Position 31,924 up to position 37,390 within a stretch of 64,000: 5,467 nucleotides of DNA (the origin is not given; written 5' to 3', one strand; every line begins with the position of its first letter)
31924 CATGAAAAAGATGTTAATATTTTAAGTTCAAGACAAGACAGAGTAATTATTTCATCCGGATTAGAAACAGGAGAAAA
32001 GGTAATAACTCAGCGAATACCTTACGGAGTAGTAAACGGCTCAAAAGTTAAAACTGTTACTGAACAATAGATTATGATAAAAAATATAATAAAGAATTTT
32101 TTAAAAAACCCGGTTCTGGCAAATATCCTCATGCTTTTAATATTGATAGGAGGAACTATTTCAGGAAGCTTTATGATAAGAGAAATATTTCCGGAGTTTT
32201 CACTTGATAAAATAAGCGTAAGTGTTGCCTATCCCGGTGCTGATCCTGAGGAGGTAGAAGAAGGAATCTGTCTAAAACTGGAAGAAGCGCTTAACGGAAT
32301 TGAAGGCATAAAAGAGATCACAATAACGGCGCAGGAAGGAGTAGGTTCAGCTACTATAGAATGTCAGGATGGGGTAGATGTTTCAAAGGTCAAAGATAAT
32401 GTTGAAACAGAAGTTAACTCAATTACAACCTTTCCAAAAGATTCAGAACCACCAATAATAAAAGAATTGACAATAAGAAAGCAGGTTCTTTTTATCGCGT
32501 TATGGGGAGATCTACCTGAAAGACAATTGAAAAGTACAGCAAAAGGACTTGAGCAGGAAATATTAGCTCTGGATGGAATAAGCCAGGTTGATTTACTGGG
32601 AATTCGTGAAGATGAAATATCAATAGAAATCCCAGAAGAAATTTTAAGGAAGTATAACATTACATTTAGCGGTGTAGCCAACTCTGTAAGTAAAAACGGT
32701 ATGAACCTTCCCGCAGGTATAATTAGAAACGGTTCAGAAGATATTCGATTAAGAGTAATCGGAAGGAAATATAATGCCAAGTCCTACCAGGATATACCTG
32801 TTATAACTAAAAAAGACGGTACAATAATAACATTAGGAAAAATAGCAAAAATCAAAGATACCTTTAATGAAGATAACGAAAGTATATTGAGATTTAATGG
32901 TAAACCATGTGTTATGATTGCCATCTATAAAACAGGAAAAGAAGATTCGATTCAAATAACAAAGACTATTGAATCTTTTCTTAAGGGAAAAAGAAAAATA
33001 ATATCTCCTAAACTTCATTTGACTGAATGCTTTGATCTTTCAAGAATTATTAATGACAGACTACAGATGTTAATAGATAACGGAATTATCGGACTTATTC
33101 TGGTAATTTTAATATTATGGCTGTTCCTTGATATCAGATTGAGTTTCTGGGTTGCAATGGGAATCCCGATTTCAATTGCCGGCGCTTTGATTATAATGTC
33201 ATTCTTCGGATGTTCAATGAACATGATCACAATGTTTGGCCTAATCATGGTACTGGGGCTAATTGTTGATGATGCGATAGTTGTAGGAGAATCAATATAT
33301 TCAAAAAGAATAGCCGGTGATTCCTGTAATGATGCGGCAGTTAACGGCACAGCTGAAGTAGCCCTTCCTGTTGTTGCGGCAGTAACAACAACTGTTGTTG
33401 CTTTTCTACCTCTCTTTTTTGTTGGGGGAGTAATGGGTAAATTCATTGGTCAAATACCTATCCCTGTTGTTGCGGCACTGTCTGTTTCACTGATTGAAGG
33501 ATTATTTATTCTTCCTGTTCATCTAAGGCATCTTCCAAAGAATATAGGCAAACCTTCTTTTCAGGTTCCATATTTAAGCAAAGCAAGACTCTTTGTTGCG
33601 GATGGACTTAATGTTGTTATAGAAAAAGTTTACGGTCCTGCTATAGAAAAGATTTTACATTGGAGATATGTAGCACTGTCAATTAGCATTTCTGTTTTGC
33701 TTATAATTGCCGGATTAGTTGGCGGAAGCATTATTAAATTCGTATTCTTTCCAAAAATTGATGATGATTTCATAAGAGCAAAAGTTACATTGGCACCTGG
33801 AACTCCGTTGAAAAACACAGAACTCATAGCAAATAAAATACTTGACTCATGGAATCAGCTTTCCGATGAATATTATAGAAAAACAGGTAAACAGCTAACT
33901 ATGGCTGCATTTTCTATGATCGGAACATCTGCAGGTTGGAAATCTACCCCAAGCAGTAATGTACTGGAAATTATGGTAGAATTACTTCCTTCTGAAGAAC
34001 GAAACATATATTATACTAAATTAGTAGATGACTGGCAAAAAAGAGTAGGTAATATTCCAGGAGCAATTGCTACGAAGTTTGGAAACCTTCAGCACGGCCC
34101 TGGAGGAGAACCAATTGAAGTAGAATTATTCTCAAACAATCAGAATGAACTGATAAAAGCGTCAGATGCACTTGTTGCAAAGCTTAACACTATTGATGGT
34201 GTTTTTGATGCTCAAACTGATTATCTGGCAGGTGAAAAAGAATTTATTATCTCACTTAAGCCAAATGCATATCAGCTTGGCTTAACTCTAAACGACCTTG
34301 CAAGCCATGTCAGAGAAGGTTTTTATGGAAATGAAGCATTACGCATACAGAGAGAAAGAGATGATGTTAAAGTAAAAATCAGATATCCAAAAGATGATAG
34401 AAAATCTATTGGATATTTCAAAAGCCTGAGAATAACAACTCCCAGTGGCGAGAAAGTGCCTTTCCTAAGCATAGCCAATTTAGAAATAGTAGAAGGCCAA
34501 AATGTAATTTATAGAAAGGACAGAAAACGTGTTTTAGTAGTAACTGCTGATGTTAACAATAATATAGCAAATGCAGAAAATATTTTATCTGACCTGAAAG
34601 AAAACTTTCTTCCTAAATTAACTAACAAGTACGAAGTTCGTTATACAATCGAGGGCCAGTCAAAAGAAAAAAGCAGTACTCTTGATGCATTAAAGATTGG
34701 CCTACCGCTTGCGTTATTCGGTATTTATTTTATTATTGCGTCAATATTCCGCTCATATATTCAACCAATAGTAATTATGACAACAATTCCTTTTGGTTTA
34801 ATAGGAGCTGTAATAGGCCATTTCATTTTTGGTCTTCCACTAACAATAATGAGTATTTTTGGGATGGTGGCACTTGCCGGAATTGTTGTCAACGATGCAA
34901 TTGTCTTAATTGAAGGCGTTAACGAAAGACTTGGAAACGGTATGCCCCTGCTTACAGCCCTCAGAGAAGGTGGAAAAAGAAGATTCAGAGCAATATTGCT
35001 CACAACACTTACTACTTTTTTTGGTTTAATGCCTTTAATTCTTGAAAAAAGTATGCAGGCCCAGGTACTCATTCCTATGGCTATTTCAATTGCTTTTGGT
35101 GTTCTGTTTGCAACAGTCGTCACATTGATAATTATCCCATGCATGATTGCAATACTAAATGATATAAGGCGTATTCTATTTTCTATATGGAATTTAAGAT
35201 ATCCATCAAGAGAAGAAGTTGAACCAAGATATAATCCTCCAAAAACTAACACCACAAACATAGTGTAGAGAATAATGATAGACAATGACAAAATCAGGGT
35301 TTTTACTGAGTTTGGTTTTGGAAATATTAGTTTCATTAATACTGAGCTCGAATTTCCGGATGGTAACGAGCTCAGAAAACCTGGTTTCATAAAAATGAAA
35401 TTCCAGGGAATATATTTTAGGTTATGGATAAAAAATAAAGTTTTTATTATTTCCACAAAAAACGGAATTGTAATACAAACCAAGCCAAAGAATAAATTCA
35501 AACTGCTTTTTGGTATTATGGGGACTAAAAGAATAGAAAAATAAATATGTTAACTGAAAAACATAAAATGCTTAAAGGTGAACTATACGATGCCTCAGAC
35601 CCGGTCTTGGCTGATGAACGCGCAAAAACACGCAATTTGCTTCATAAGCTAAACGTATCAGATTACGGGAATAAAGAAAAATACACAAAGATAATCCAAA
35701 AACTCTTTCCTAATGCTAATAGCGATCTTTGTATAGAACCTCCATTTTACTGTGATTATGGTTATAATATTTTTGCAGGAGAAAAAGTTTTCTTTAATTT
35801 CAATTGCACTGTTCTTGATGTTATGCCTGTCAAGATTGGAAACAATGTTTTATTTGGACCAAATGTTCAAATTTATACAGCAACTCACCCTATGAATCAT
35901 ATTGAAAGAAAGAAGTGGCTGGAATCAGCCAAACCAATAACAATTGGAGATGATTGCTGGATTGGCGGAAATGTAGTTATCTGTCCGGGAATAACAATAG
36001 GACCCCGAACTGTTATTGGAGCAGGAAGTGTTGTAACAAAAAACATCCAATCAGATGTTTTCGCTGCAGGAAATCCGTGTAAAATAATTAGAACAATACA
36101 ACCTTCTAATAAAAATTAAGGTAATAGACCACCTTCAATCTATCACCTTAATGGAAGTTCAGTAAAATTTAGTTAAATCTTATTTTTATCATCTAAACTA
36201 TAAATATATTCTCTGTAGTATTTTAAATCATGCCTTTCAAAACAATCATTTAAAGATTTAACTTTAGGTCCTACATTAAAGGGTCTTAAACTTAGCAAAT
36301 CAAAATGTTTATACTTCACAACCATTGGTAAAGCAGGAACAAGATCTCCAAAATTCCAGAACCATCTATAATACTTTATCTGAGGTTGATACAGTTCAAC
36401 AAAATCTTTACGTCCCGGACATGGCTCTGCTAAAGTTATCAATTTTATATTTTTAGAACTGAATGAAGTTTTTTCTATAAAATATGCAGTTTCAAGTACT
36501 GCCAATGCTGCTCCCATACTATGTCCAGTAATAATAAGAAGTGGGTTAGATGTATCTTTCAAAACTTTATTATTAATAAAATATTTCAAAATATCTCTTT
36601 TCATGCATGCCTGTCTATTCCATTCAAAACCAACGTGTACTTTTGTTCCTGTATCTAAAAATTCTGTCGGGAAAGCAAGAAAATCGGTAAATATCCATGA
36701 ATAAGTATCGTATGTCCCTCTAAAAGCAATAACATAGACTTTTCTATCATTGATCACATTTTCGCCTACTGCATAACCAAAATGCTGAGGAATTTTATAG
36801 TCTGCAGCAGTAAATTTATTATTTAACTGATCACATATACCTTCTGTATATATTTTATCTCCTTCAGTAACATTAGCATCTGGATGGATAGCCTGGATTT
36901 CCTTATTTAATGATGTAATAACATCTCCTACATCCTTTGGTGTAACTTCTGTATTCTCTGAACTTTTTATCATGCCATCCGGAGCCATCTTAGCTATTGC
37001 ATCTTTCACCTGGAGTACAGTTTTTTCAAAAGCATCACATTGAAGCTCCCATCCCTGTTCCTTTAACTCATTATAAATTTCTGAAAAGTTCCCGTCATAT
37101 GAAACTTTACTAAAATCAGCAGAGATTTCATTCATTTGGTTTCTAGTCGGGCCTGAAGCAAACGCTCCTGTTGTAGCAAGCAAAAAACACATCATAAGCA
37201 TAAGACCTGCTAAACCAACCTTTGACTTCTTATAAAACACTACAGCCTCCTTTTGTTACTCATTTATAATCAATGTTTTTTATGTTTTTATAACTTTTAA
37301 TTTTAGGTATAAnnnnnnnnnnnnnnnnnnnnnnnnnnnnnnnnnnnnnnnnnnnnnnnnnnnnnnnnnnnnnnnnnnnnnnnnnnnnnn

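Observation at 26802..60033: Split IS1634-like transposase gene marks a ~31-kb inversion bounded by inverted copies of a 2.4-kb IS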

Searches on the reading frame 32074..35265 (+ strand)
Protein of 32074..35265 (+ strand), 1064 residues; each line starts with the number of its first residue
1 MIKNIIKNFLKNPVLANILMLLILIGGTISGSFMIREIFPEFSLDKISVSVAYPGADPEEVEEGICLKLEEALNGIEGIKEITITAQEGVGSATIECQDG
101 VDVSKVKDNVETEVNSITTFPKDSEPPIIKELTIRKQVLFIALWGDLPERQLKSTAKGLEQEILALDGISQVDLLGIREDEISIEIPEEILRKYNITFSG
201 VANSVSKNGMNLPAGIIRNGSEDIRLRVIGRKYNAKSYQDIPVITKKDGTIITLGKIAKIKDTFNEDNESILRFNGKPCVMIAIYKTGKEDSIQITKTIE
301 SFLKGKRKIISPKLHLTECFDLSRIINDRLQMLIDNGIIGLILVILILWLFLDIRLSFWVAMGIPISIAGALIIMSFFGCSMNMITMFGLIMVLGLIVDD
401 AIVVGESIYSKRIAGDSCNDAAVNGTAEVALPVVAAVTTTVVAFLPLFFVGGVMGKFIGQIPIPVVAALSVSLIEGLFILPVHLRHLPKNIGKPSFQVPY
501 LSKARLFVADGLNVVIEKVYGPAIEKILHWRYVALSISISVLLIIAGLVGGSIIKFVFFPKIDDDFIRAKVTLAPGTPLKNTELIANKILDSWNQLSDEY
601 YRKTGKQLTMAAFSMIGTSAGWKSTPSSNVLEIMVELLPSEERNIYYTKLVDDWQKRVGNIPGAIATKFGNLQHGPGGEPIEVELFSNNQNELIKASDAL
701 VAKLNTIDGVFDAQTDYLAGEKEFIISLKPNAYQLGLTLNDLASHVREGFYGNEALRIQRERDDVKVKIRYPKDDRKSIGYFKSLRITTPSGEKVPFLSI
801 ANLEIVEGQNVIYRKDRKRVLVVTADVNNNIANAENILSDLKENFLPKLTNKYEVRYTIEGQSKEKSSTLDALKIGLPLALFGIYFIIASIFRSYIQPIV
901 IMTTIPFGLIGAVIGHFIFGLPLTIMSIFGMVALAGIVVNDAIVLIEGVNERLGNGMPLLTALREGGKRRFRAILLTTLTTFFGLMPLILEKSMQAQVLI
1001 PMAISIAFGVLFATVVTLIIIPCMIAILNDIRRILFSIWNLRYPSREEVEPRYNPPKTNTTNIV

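Call 28: search_protein_families(library=pfam, proteins=[window:32074-35265:+], max_evalue=0.00001)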
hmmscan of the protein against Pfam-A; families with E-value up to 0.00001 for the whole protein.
window:32074-35265:+ (1064 aa): 2 families
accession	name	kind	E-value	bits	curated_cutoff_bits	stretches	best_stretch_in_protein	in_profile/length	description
PF00873.25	ACR_tran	-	4.4e-167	558.1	28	1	5-1027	1-1019/1021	AcrB/AcrD/AcrF family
PF02355.23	SecD_SecF_C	-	1.4e-08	34.8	20.5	0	875-1021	35-179/189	Protein export membrane protein SecD/SecF, C-terminal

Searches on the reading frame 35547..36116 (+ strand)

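Call 28: search_protein_families(library=pfam, proteins=[window:35547-36116:+], max_evalue=0.00001)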
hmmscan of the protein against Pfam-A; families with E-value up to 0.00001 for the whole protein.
window:35547-36116:+ (190 aa): 3 families
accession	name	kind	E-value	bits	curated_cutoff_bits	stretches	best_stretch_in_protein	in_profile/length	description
PF00132.30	Hexapep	-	3.1e-15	55.6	27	1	131-165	2-36/36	Bacterial transferase hexapeptide (six repeats)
PF12464.13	Mac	-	8.4e-14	52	22.1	1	7-56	1-51/53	Maltose acetyltransferase hexapeptide capping motif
PF14602.12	Hexapep_2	-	5.1e-12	45.7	27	1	130-165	1-34/34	Hexapeptide repeat of succinyl-transferase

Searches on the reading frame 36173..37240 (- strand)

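Call 28: search_protein_families(library=pfam, proteins=[window:36173-37240:-], max_evalue=0.00001)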
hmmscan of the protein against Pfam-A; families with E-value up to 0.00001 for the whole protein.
window:36173-37240:- (355 aa): 1 family
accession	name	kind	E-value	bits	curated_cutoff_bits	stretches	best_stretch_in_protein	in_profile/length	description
PF01764.32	Lipase_3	-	1.3e-20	74.2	22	1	170-307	1-138/140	Lipase (class 3)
